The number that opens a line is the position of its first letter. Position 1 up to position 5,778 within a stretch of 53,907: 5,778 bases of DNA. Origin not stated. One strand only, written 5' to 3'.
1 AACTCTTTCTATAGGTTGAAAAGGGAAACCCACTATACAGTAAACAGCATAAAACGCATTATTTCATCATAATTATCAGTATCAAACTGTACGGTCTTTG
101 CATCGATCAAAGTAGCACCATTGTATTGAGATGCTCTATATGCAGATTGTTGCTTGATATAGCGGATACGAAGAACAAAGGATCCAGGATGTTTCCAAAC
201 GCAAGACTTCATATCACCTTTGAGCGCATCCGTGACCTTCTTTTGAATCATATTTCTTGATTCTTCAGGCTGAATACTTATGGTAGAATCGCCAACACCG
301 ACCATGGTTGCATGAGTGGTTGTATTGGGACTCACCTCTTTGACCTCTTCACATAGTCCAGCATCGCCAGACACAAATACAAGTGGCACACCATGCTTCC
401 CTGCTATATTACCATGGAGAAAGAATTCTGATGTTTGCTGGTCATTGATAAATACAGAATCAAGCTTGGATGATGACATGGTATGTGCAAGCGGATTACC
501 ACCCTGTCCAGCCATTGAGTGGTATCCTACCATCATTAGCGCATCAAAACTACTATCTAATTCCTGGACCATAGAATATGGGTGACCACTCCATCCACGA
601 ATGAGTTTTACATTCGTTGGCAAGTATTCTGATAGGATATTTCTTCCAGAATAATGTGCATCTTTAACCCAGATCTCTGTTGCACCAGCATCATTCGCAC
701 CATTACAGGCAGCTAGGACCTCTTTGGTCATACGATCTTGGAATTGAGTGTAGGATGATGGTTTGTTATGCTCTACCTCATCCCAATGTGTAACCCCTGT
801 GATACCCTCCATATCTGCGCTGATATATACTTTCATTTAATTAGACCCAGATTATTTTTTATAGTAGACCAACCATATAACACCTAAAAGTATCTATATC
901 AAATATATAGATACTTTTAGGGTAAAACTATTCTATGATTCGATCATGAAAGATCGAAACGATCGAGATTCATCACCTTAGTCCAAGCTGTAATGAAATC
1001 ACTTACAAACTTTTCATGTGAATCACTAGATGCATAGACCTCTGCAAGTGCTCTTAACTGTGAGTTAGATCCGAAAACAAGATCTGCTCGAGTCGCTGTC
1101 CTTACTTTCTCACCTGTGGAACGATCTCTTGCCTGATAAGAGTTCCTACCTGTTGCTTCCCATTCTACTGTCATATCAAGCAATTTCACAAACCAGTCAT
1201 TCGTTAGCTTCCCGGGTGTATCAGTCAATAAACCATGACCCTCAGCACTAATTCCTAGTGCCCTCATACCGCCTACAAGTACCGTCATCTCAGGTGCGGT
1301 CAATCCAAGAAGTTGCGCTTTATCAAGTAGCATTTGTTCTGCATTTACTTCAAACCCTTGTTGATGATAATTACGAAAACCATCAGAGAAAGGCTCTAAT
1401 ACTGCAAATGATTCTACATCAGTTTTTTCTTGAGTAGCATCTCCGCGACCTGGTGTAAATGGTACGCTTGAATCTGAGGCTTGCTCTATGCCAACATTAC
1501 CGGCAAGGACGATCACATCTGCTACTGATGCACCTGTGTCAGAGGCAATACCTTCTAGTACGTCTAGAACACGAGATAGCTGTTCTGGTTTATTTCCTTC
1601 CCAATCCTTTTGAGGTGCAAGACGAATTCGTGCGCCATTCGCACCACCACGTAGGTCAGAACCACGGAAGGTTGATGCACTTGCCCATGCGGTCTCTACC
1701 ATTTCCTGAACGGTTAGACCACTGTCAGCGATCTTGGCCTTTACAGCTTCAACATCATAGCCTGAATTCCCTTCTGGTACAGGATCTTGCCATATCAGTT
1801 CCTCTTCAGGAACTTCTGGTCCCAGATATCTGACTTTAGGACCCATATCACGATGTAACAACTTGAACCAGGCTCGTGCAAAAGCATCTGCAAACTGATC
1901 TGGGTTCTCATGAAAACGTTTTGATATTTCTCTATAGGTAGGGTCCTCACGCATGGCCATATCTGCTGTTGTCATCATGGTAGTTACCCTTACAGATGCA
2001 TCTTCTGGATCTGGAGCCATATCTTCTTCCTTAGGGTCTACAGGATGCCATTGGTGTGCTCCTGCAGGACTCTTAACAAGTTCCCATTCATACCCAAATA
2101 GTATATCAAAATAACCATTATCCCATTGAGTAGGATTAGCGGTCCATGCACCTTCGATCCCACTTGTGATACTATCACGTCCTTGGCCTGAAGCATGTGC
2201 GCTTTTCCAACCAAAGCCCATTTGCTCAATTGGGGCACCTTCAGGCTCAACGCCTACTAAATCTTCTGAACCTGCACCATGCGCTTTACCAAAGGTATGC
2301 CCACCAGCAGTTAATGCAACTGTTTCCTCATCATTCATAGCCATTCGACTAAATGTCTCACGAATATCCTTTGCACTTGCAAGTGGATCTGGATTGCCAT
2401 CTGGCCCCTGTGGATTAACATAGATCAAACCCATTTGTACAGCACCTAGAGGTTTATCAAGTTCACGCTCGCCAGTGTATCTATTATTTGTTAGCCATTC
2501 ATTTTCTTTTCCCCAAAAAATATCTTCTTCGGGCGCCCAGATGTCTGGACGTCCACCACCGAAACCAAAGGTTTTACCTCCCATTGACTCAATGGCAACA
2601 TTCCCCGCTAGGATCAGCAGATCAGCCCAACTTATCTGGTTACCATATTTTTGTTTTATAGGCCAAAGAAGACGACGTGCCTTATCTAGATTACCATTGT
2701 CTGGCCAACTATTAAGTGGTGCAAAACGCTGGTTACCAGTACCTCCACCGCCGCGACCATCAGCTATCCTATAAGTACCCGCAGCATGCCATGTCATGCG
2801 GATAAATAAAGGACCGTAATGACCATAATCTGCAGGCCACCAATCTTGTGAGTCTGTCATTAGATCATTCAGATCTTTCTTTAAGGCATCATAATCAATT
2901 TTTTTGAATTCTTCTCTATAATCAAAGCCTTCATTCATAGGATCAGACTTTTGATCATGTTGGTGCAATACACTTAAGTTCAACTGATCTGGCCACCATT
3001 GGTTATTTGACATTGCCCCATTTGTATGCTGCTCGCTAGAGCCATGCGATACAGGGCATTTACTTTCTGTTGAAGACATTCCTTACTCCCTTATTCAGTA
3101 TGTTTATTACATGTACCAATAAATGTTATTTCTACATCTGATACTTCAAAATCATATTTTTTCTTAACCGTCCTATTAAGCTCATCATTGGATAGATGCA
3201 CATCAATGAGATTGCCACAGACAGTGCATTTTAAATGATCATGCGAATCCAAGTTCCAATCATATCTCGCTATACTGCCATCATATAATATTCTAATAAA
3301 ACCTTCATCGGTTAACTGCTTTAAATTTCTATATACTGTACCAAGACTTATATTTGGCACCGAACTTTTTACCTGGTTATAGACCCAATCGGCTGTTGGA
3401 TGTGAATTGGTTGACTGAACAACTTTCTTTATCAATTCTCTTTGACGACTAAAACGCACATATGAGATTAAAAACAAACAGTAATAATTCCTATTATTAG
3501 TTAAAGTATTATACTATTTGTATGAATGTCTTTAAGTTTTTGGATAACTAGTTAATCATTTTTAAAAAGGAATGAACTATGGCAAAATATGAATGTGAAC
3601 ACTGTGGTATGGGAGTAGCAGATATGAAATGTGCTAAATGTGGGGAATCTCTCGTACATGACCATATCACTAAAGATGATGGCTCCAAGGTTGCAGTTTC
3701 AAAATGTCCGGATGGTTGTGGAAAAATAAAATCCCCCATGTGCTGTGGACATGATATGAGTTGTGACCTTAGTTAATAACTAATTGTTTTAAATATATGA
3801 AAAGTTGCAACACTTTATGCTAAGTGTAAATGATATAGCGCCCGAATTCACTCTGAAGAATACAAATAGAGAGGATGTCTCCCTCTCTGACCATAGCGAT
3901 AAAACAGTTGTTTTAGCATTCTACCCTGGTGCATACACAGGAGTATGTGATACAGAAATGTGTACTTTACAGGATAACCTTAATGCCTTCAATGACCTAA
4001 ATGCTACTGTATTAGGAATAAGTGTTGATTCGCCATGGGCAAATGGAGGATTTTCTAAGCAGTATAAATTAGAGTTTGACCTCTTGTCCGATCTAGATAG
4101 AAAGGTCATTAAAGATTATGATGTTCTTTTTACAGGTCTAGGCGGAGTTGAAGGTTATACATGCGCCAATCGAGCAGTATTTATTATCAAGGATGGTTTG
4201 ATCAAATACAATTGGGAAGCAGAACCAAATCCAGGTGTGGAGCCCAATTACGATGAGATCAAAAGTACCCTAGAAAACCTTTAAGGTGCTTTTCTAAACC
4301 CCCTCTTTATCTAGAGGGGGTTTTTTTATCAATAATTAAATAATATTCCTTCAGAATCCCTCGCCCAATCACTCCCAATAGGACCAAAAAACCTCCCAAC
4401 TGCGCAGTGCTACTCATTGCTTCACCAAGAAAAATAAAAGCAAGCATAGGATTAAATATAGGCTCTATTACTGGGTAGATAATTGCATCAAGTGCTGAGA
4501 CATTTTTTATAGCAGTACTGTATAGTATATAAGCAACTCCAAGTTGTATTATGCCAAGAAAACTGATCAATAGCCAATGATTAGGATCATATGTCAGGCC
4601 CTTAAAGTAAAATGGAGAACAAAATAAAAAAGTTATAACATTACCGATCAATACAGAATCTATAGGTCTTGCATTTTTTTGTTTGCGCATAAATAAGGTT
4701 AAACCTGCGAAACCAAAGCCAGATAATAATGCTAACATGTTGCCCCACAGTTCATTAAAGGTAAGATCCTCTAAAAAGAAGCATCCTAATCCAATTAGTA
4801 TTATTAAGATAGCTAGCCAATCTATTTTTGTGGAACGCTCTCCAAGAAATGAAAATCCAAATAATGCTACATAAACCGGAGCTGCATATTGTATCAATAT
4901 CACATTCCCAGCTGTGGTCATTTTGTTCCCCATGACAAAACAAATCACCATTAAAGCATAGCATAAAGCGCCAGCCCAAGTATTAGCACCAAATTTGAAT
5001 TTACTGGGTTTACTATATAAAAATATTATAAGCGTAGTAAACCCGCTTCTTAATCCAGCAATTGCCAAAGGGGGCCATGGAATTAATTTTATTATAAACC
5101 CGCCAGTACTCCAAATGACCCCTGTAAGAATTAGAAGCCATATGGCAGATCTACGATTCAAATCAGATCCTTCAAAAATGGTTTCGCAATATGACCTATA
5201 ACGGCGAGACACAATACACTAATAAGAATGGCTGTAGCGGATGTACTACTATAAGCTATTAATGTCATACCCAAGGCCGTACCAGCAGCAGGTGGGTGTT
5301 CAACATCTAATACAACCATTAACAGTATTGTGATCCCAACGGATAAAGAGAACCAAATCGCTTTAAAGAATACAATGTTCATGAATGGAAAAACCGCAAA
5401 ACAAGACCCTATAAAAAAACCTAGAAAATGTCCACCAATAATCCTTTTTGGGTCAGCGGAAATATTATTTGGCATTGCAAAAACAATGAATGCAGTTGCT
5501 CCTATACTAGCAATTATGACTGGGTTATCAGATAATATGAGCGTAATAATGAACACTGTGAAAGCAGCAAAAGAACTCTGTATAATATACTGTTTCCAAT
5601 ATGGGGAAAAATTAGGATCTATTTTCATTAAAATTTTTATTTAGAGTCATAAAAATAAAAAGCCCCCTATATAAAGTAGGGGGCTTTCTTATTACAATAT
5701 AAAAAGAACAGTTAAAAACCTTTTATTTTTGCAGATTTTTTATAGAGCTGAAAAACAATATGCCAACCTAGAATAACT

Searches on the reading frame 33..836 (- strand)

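Call 61: search_protein_families(library=pfam, proteins=[window:33-836:-])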
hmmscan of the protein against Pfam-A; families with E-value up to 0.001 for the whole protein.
window:33-836:- (267 aa): 1 family
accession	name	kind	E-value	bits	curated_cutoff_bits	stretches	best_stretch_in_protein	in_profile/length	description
PF04951.18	Peptidase_M55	-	1.2e-87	294.2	25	1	1-264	1-263/264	D-aminopeptidase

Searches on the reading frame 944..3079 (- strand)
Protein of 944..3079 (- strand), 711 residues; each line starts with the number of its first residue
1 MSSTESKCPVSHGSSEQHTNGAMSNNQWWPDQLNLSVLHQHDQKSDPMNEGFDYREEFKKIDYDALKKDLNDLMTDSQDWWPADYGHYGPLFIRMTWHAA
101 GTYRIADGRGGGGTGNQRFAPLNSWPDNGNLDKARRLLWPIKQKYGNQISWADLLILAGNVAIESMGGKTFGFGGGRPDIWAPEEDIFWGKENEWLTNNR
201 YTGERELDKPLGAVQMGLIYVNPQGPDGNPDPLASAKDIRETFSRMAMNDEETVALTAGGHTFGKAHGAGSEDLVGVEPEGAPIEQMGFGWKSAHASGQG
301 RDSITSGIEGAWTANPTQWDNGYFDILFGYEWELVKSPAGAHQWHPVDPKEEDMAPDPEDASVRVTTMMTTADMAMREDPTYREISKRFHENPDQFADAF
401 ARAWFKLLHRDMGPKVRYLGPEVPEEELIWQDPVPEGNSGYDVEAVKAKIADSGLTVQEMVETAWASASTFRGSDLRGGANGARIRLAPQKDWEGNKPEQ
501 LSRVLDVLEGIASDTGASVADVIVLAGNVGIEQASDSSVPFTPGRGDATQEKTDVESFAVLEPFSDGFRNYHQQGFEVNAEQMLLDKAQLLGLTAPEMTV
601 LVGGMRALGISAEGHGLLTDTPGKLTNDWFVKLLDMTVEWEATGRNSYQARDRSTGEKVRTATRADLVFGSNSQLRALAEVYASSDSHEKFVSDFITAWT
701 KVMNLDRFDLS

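Call 61: search_protein_families(library=pfam, proteins=[window:944-3079:-])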
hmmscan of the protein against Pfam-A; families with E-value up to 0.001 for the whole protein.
window:944-3079:- (711 aa): 1 family
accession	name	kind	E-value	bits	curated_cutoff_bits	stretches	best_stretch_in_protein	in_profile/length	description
PF00141.28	peroxidase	-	2.6e-74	250.4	27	2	83-392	10-237/237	Peroxidase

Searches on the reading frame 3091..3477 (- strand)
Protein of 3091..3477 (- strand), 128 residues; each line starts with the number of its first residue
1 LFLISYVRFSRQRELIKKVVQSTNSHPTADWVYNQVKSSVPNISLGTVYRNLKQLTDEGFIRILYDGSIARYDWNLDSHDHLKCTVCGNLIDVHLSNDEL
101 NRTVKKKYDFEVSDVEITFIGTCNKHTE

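Call 61: search_protein_families(library=pfam, proteins=[window:3091-3477:-])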
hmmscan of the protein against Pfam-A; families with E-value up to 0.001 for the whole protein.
window:3091-3477:- (128 aa): 2 families
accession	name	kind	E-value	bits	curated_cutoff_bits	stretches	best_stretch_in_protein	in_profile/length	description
PF01475.25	FUR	-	5.9e-24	85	23.1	1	7-119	4-120/121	Ferric uptake regulator family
PF07967.19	zf-C3HC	-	0.00037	21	22.2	1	69-107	31-70/132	NuBaID N-terminal domain (aka zf-C3HC)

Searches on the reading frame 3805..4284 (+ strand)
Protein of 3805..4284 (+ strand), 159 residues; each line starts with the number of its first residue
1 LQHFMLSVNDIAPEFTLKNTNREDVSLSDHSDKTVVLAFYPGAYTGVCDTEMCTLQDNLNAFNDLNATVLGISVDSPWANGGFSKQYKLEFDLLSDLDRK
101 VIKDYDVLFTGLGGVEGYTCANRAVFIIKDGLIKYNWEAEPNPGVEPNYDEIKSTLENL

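Call 61: search_protein_families(library=pfam, proteins=[window:3805-4284:+])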
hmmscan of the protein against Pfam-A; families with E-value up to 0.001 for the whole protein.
window:3805-4284:+ (159 aa): 2 families
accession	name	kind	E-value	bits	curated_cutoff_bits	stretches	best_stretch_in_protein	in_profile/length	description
PF00578.27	AhpC-TSA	-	5.3e-33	114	26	1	8-135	1-123/124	AhpC/TSA family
PF08534.16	Redoxin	-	2.5e-19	70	26.6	1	8-151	2-146/148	Redoxin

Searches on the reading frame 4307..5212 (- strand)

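Call 61: search_protein_families(library=pfam, proteins=[window:4307-5212:-])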
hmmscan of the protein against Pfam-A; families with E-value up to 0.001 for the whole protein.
window:4307-5212:- (301 aa): 2 families
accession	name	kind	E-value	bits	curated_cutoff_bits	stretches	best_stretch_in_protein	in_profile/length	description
PF00892.27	EamA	-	4.3e-33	114.9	28.2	2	155-282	1-131/135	EamA-like transporter family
PF03151.22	TPT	-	3.7e-05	23.7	30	0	82-281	72-287/291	Triose-phosphate Transporter family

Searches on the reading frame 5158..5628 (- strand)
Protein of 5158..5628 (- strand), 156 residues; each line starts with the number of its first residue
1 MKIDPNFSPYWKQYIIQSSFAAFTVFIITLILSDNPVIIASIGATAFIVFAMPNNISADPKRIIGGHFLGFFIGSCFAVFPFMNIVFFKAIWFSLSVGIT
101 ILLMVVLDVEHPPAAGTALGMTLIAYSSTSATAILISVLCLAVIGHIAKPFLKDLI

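Call 61: search_protein_families(library=pfam, proteins=[window:5158-5628:-])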
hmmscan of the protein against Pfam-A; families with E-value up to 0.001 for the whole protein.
window:5158-5628:- (156 aa): 1 family
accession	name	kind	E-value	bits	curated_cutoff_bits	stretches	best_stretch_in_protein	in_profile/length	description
PF04982.19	TM_HPP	-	7.7e-20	71.5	27.2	1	15-145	10-144/157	HPP, transmembrane region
